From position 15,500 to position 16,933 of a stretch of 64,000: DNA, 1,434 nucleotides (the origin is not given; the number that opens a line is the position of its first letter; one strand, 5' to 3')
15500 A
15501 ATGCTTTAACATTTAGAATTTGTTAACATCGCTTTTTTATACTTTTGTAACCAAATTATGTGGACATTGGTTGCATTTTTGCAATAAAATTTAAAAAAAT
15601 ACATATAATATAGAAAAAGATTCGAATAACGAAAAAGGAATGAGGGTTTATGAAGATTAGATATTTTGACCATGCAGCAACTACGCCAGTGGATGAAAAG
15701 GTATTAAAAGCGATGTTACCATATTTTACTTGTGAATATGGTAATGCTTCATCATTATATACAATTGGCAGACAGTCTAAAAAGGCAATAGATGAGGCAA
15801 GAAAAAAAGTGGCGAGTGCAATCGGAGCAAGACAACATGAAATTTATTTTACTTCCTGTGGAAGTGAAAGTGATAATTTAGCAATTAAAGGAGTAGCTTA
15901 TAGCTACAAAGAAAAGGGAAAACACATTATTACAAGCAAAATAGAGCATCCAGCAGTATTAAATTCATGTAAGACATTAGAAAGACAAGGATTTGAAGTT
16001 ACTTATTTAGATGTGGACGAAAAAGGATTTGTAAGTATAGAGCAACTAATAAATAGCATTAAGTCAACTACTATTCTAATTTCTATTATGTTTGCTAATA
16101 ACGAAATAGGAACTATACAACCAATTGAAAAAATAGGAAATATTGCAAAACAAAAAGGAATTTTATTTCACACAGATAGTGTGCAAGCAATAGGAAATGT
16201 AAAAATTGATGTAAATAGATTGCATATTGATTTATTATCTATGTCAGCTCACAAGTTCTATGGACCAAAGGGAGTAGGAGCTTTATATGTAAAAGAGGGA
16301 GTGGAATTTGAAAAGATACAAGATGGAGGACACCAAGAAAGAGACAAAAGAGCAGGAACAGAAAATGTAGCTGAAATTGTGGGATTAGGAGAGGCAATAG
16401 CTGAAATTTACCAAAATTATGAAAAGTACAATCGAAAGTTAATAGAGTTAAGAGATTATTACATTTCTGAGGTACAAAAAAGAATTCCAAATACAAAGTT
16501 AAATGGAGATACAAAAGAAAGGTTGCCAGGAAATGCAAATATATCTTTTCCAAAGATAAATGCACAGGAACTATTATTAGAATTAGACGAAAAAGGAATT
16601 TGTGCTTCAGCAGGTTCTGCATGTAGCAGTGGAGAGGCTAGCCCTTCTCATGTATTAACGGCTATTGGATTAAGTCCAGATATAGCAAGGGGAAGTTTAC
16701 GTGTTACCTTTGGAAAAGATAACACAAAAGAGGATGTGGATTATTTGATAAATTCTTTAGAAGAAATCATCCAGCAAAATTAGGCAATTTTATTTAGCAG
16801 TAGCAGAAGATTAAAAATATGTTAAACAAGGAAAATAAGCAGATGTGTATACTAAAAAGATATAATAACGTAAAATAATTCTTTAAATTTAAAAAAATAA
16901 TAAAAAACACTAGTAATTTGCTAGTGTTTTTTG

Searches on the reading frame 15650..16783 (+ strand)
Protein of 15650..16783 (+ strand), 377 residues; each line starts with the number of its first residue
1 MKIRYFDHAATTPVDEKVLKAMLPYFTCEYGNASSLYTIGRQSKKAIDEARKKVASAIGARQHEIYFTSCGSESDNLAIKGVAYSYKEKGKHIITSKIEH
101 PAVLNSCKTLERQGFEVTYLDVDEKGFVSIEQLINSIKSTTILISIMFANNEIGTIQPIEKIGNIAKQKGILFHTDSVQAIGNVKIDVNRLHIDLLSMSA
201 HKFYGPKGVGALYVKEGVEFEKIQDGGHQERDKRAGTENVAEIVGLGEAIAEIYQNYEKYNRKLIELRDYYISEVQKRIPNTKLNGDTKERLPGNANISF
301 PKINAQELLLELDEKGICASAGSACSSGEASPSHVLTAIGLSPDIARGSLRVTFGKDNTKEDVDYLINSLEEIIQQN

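Call 60: search_protein_families(library=pfam, proteins=[window:15650-16783:+], max_evalue=0.0001)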
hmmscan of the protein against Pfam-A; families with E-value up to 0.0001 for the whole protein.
window:15650-16783:+ (377 aa): 3 families
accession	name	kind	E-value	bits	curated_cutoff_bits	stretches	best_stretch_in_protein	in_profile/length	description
PF00266.25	Aminotran_5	-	2e-90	303.9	21.5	1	5-366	2-371/371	Aminotransferase class-V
PF01041.23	DegT_DnrJ_EryC1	-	1.1e-05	25.3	19.8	1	52-183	31-152/360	DegT/DnrJ/EryC1/StrS aminotransferase family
PF01212.27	Beta_elim_lyase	-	2.8e-05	24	27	1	50-202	37-199/288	Beta-eliminating lyase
